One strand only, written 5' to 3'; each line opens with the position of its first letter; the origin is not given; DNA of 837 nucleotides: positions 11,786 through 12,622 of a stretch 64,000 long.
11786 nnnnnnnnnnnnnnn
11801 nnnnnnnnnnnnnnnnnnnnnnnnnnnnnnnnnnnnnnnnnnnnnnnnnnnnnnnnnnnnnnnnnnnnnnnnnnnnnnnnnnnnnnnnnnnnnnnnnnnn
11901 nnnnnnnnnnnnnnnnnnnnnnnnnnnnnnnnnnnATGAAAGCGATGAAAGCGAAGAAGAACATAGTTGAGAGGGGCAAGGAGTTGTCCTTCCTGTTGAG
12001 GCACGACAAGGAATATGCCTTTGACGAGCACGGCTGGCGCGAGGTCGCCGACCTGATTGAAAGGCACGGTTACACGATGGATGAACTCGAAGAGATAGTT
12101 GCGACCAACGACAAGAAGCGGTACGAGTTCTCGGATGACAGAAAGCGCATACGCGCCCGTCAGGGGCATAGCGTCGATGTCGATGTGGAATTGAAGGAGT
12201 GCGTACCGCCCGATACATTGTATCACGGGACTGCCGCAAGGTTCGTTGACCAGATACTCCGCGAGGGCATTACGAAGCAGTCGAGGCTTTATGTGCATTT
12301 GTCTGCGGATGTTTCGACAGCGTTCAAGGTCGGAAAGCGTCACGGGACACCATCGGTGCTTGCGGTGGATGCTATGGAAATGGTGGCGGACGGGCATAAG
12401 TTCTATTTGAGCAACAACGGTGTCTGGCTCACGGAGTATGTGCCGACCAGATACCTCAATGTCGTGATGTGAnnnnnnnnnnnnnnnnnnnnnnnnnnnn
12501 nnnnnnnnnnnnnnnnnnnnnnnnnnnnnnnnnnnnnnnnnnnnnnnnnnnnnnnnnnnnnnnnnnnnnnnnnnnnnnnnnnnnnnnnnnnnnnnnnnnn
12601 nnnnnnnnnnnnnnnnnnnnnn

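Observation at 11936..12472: Canonical Tpt1/KptA RNA 2'-phosphotransferase that does not fit a T4-type healing pathway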

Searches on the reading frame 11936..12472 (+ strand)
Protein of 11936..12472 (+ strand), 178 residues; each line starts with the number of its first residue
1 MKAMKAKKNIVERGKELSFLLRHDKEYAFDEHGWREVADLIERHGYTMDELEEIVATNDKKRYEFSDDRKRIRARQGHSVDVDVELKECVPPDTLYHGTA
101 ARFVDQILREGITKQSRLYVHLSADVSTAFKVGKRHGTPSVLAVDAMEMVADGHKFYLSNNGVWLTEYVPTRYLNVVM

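Call 4: search_protein_families(library=pfam, proteins=[window:11936-12469:+], max_evalue=0.01)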
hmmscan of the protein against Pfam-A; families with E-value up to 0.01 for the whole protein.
window:11936-12469:+ (178 aa): 1 family
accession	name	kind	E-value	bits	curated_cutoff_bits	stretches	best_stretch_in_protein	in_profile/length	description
PF01885.22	PTS_2-RNA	-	3.1e-43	148.3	26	1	11-167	4-176/177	RNA 2'-phosphotransferase, Tpt1 / KptA family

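Call 8: search_dna_similar(query=window:11936-12469:+, collection=phages, mode=protein, max_rows=40)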
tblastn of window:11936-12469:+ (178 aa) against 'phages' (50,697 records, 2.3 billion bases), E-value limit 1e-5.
Records with a match: 98; places in all: 98; records where one place covers at least 80% of the query: 97.
Best place of each record, by identity: <60% 98.
By first word of the organism name: Erwinia 61; Dickeya 8; Klebsiella 7; Serratia 6; Clostridioides 4; Bacillus 3; Clostridium 2; Listeria 2; Peptoclostridium 1; Yersinia 1; and 3 more.
By host as written in the record: Erwinia amylovora 53; Klebsiella pneumoniae 9; Dickeya solani MK10 6; Clostridioides difficile 3; - 3; Clostridium difficile 2; Erwinia amylovora strain phiEa100 ATCC 29780 2; Dickeya solani 2; and 13 more.
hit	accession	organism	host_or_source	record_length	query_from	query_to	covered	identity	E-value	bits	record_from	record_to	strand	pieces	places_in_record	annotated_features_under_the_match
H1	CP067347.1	Clostridioides phage ES-S-0107-01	Clostridioides sp. ES-S-0107-01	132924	1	176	99%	50.5%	1e-49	176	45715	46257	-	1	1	record has no annotation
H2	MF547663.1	Clostridioides phage LIBA2945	Clostridioides difficile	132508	17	176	90%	52.4%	1e-50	179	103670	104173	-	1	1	RNA 2'-phosphotransferase-like protein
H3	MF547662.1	Clostridioides phage LIBA6276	Clostridioides difficile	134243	17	176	90%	52.4%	1e-50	179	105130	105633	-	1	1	RNA 2'-phosphotransferase-like protein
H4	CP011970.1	Peptoclostridium phage phiCDIF1296T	Peptoclostridium difficile strain ...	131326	17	176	90%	51.8%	3e-49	175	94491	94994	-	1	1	putative RNA 2'-phosphotransferase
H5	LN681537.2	Clostridium phage phiCD211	Clostridium difficile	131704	17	176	90%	51.8%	3e-49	175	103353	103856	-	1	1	kptA: RNA 2'-phosphotransferase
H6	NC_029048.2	Clostridium phage phiCD211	Clostridium difficile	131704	17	176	90%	51.8%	3e-49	175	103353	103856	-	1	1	kptA: RNA 2'-phosphotransferase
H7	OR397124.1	Clostridioides phage AR1086-1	Clostridioides difficile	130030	17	177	90%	50.3%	4e-48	172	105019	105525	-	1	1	kptA: putative RNA 2'-phosphotransferase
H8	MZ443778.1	Erwinia phage pEa_SNUABM_30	Erwinia amylovora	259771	2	177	99%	42.9%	1e-38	145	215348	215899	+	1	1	hypothetical protein (x2)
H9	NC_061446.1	Erwinia phage pEa_SNUABM_30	Erwinia amylovora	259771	2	177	99%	42.9%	1e-38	145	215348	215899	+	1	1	RNA 2'-phosphotransferase | hypothetical protein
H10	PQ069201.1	Bacillus phage C30-3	Bacillus sp. C30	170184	17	175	89%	47.3%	7e-41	151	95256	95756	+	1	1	record has no annotation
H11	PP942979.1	Erwinia phage phB78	Erwinia amylovora Ea102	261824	2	177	99%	42.4%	1e-37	142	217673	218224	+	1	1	RNA 2'-phosphotransferase | hypothetical protein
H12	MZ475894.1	Erwinia phage pEa_SNUABM_46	Erwinia amylovora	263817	14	177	92%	44.8%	7e-36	137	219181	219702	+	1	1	hypothetical protein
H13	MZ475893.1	Erwinia phage pEa_SNUABM_45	Erwinia amylovora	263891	14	177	92%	44.8%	7e-36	137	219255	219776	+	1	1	hypothetical protein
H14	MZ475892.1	Erwinia phage pEa_SNUABM_34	Erwinia amylovora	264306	14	177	92%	44.8%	7e-36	137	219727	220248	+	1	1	hypothetical protein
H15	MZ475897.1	Erwinia phage pEa_SNUABM_21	Erwinia amylovora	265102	14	177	92%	44.8%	8e-36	137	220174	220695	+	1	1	hypothetical protein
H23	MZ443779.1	Erwinia phage pEa_SNUABM_33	Erwinia amylovora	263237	14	177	92%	43.0%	2e-37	141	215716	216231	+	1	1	hypothetical protein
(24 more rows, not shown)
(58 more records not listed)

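Call 10: search_protein_families(library=phrogs, proteins=[window:11936-12469:+], max_evalue=0.001)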
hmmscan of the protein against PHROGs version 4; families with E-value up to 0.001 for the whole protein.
window:11936-12469:+ (178 aa): 1 family
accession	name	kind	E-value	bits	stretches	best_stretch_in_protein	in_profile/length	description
phrog_5470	-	DNA, RNA and nucleotide metabolism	4.7e-62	209.7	1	8-177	4-181/183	RNA 2'-phosphotransferase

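Call 11: search_protein_families(library=ncbifam, proteins=[window:11936-12469:+], max_evalue=0.01)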
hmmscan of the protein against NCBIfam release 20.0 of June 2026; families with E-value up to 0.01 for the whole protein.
window:11936-12469:+ (178 aa): 4 families
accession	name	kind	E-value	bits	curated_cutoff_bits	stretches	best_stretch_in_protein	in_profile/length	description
NF002014.0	PRK00819.1-4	equivalog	1.3e-61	207.7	239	1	7-176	3-180/182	RNA 2'-phosphotransferase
NF002013.0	PRK00819.1-2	equivalog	1.4e-45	155.1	231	1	6-175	3-179/183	RNA 2'-phosphotransferase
NF002012.0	PRK00819.1-1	equivalog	6.4e-42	143.4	233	1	6-174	5-182/184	RNA 2'-phosphotransferase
NF002015.0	PRK00819.1-5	equivalog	5.3e-28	98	279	1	10-177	34-207/210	RNA 2'-phosphotransferase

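Call 23: search_solved_structures(query=window:11936-12469:+, show_alignments=3)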
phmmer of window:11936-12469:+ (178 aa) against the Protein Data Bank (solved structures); distinct sequences matched with E-value up to 0.001: 13.
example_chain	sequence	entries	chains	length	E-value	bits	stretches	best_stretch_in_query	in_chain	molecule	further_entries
7kw8_A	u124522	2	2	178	6.9e-48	165.9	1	10-176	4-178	tRNA 2'-phosphotransferase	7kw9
6e3a_A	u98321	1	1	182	1e-33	119.8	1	14-175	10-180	Probable RNA 2'-phosphotransferase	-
6ede_A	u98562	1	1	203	1.1e-33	119.7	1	13-175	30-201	Probable RNA 2'-phosphotransferase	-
9ld4_A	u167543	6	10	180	1e-20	77.5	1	15-173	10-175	Probable RNA 2'-phosphotransferase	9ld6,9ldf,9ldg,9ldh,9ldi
9ldc_A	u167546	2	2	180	6e-20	75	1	15-173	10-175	Probable RNA 2'-phosphotransferase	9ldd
9ld3_A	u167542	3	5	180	6.6e-20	74.8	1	15-173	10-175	Probable RNA 2'-phosphotransferase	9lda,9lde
8tfi_A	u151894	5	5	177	1.1e-19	74.1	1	15-174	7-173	Probable RNA 2'-phosphotransferase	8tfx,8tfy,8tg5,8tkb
8tfz_A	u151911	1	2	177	1.1e-18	70.9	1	17-174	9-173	Probable RNA 2'-phosphotransferase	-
1wfx_A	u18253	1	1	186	8.1e-18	68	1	14-172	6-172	Probable RNA 2'-phosphotransferase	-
8tg3_A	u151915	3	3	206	8.9e-18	67.9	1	13-172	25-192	Probable RNA 2'-phosphotransferase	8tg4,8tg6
7yw2_A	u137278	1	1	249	3.5e-11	46.5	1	12-167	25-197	tRNA 2'-phosphotransferase 1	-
7yw4_A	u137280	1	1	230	6.3e-11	45.6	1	5-175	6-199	tRNA 2'-phosphotransferase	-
7yw3_A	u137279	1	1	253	4.6e-10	42.8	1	11-167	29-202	tRNA 2'-phosphotransferase 1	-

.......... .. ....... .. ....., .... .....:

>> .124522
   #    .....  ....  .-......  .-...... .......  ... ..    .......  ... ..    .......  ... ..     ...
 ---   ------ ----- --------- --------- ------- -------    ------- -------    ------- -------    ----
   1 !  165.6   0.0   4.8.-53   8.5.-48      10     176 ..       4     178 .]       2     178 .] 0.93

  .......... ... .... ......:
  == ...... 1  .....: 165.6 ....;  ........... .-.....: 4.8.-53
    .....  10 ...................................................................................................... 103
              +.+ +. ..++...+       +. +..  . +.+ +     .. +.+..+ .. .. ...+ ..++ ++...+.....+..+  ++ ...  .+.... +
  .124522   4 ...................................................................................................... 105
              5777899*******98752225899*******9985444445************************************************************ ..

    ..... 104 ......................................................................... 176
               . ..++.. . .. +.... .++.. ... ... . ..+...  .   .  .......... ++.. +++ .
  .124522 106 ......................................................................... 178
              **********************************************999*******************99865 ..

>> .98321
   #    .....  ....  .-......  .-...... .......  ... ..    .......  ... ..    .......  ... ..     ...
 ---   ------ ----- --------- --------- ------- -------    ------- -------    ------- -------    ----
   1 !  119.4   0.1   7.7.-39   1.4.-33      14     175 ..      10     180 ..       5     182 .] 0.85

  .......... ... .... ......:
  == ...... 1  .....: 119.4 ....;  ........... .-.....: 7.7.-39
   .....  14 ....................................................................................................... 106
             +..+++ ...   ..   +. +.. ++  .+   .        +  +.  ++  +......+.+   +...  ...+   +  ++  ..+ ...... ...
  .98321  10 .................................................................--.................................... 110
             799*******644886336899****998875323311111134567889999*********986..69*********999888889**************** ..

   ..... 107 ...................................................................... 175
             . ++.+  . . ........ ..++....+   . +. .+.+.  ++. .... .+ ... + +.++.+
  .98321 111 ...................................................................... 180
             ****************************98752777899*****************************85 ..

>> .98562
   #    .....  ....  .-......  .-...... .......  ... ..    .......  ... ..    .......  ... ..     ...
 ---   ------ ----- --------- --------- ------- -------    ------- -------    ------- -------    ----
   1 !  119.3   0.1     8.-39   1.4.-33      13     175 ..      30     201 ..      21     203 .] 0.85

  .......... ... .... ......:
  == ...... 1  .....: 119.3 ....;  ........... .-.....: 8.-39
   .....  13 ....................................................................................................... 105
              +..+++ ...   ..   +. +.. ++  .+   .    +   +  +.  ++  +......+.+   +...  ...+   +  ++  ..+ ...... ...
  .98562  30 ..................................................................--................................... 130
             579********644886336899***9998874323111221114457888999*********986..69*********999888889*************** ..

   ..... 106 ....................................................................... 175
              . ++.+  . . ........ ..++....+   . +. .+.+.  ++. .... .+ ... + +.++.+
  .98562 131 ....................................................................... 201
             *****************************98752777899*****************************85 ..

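Call 30: find_encoding_contigs(protein=window:11936-12472:+, flank=10000, max_places=6)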
Protein window:11936-12472:+ (178 aa): 5 contigs read that carry it; 4 places shown.
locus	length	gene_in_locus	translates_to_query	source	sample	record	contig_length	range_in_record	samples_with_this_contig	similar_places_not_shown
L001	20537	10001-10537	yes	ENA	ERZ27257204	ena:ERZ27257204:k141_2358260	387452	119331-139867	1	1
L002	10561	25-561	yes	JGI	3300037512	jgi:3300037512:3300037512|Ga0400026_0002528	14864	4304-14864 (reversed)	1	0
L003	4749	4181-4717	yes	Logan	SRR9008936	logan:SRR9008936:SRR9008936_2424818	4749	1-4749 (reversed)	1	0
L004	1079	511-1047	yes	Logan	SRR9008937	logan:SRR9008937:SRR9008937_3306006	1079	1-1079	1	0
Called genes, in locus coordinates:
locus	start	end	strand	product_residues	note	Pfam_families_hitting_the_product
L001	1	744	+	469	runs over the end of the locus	PF21189:PHA02142, PF09414:RNA_ligase (weak)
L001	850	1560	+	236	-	PF01520:Amidase_3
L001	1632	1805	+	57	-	-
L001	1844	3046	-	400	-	-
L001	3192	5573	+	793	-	PF14890:Intein_splicing (faint), PF03237:Terminase_6N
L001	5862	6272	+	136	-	-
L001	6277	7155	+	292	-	PF20475:DUF6717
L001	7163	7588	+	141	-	PF18998:Flg_new_2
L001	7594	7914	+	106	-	-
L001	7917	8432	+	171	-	-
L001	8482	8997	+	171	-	-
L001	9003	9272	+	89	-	PF20037:DUF6440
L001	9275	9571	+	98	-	-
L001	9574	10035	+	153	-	-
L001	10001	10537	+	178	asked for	PF01885:PTS_2-RNA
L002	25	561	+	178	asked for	PF01885:PTS_2-RNA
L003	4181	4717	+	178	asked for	PF01885:PTS_2-RNA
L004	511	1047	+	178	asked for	PF01885:PTS_2-RNA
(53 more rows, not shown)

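Call 34: find_homologous_proteins(query=window:11936-12469:+, max_evalue=1e-20)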
Query window:11936-12469:+ (178 aa): 7989 proteins with E <= 1e-20 among 8000 candidates; the best 120 are listed.
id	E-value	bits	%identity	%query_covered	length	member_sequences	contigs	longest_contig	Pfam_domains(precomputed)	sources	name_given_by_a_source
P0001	6.5e-112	389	97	100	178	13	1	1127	PF01885.23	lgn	-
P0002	2.0e-105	368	92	100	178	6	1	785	PF01885.23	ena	-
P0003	7.2e-105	366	92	100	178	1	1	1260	PF01885.23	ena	-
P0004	9.5e-104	362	90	100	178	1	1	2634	PF01885.23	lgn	-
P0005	8.4e-103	359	91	98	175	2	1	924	PF01885.23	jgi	jgi:putative RNA 2'-phosphotransferase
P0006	1.0e-101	356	91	98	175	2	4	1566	PF01885.23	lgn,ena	-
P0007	8.2e-76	272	69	96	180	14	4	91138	PF01885.23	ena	-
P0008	1.2e-75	271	69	96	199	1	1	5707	PF01885.23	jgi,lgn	-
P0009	2.0e-75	270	69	96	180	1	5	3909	PF01885.23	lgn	-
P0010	9.5e-75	268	68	93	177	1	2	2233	PF01885.23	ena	-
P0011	1.2e-74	268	66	98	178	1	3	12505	PF01885.23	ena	-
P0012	2.8e-74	267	71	94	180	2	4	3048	PF01885.23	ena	-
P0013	4.4e-74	266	68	95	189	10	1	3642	PF01885.23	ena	-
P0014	9.0e-74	265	70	94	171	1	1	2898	PF01885.23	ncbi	-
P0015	1.7e-73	264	67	94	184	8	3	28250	PF01885.23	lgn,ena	-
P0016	1.8e-73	264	65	98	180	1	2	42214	PF01885.23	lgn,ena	-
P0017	1.8e-73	264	69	95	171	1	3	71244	PF01885.23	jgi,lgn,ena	-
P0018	4.4e-73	263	65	96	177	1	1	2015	PF01885.23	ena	-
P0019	4.5e-73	263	68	95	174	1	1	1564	PF01885.23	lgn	-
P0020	8.3e-73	262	69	94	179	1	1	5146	PF01885.23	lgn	-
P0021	1.1e-72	261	65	96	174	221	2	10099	PF01885.23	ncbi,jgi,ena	jgi:putative RNA 2'-phosphotransferase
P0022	2.0e-72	260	66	94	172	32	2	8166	PF01885.23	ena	-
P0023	2.3e-72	260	67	94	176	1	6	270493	PF01885.23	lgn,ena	-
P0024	2.5e-72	260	66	93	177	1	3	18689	PF01885.23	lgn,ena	-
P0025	2.7e-72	260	65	96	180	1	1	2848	PF01885.23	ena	-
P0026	2.9e-72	260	65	95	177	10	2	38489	PF01885.23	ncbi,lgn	-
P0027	3.4e-72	260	68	97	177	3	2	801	PF01885.23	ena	-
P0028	3.7e-72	260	66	95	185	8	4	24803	PF01885.23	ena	-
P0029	4.6e-72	259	65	96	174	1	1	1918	PF01885.23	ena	-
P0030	5.8e-72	259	67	96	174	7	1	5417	PF01885.23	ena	-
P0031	7.0e-72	259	67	94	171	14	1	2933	PF01885.23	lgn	-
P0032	7.3e-72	259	65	94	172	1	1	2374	PF01885.23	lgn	-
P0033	8.3e-72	258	68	93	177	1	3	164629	PF01885.23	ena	-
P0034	8.5e-72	258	66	94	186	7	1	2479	PF01885.23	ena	-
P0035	8.7e-72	258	67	94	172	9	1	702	PF01885.23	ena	-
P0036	8.8e-72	258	66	98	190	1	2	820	PF01885.23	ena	-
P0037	8.8e-72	258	66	97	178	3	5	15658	PF01885.23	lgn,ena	-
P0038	1.3e-71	258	64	96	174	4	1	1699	PF01885.23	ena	-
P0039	1.4e-71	258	66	96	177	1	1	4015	PF01885.23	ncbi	-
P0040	1.6e-71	258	65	95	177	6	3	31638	PF01885.23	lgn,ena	-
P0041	1.6e-71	258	66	94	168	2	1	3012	PF01885.23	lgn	-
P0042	2.0e-71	257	66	93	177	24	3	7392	PF01885.23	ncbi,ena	-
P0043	2.0e-71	257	68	93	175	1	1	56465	PF01885.23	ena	-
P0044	2.1e-71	257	65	96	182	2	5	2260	PF01885.23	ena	-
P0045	2.1e-71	257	64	99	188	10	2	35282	PF01885.23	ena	-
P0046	2.1e-71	257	62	97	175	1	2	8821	PF01885.23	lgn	-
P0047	2.5e-71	257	68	95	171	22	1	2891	PF01885.23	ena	-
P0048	2.5e-71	257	68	92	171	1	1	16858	PF01885.23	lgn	-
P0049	2.8e-71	257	65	96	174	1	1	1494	PF01885.23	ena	-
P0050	2.9e-71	257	65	96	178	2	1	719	PF01885.23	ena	-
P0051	3.1e-71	257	64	94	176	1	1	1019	PF01885.23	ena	-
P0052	3.2e-71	257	64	96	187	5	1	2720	PF01885.23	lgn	-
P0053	3.3e-71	257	66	98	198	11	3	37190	PF01885.23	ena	-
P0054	3.5e-71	256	66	96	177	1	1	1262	PF01885.23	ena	-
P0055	3.9e-71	256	66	94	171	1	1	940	PF01885.23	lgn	-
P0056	3.9e-71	256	68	93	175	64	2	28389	PF01885.23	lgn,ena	-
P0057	4.5e-71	256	64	96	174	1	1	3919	PF01885.23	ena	-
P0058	5.3e-71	256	67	93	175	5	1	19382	PF01885.23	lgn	-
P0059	5.6e-71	256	65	96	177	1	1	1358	PF01885.23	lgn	-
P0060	5.7e-71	256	68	94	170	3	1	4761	PF01885.23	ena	-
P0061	5.9e-71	256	67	96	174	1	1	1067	PF01885.23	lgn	-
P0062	6.7e-71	256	67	96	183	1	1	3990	PF01885.23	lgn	-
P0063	7.1e-71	255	66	95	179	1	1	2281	PF01885.23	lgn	-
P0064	7.2e-71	255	65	96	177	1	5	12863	PF01885.23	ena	-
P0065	8.2e-71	255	67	93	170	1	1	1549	PF01885.23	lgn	-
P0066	8.5e-71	255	64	96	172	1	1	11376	PF01885.23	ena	-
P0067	8.9e-71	255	67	94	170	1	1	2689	PF01885.23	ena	-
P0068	9.1e-71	255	65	97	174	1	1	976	PF01885.23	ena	-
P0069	9.2e-71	255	67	94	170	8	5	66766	PF01885.23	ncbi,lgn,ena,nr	ncbi:MAG: RNA 2'-phosphotransferase [Prevotella sp.]|nr:RNA 2'-phosphotransferase [Prevotella sp.]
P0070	9.4e-71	255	67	93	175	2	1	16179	PF01885.23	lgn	-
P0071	1.0e-70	255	64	96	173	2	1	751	PF01885.23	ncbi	-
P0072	1.1e-70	255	68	92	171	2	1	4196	PF01885.23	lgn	-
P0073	1.1e-70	255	65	97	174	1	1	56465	PF01885.23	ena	-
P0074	1.1e-70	255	66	94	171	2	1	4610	PF01885.23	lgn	-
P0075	1.2e-70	255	65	96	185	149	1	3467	PF01885.23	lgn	-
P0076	1.2e-70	255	65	95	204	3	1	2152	PF01885.23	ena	-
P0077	1.3e-70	255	65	96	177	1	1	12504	PF01885.23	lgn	-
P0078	1.3e-70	255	67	93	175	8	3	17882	PF01885.23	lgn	-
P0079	1.3e-70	255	66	96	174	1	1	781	PF01885.23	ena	-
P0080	1.5e-70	254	66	93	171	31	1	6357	PF01885.23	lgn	-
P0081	1.5e-70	254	65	93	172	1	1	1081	PF01885.23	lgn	-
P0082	1.5e-70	254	64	96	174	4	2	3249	PF01885.23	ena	-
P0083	1.6e-70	254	63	96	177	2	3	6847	PF01885.23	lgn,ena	-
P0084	1.6e-70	254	65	94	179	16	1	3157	PF01885.23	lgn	-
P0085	2.5e-70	254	67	94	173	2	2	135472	PF01885.23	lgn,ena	-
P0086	2.5e-70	254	66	95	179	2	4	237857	PF01885.23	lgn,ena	-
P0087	3.5e-70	253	66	93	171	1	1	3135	PF01885.23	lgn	-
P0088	3.8e-70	253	64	97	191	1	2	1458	PF01885.23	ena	-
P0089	3.9e-70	253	63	95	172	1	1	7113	PF01885.23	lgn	-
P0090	4.0e-70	253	63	96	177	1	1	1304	PF01885.23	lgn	-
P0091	4.1e-70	253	65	93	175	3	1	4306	PF01885.23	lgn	-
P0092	4.3e-70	253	61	98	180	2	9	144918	PF01885.23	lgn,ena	-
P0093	4.4e-70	253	66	93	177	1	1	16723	PF01885.23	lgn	-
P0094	5.2e-70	253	65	95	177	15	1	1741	PF01885.23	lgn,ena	-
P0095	5.2e-70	253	64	93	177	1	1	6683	PF01885.23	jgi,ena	-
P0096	6.0e-70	252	64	97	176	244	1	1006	PF01885.23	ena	-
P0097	6.1e-70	252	65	96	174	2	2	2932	PF01885.23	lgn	-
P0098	6.2e-70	252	63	96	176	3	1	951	PF01885.23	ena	-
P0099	6.4e-70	252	66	94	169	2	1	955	PF01885.23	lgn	-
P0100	6.5e-70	252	65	94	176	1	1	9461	PF01885.23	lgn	-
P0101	6.7e-70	252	65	93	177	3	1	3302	PF01885.23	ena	-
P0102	7.0e-70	252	65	94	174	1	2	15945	PF01885.23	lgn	-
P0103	7.0e-70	252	67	93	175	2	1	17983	PF01885.23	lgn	-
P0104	7.6e-70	252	65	97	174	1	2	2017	PF01885.23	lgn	-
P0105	8.6e-70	252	64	93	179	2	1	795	PF01885.23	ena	-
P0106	9.3e-70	252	65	96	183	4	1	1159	PF01885.23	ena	-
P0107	9.5e-70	252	65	96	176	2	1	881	PF01885.23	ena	-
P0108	9.8e-70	252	66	93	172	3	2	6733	PF01885.23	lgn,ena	-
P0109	9.9e-70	252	66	93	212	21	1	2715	PF01885.23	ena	-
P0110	1.2e-69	251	64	97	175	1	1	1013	PF01885.23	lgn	-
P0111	1.4e-69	251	64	93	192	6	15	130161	PF01885.23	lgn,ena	-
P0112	1.4e-69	251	65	93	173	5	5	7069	PF01885.23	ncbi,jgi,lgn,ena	-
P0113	1.5e-69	251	64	98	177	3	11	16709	PF01885.23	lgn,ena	-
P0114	1.5e-69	251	66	93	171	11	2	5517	PF01885.23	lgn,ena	-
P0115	1.6e-69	251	64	94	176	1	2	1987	PF01885.23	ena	-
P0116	1.7e-69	251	65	96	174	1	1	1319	PF01885.23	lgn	-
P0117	1.8e-69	251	65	96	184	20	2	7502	PF01885.23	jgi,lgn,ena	jgi:putative RNA 2'-phosphotransferase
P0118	1.8e-69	251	64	94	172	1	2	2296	PF01885.23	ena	-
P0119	1.8e-69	251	67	93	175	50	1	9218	PF01885.23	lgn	-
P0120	2.0e-69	251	65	93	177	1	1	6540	PF01885.23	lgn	-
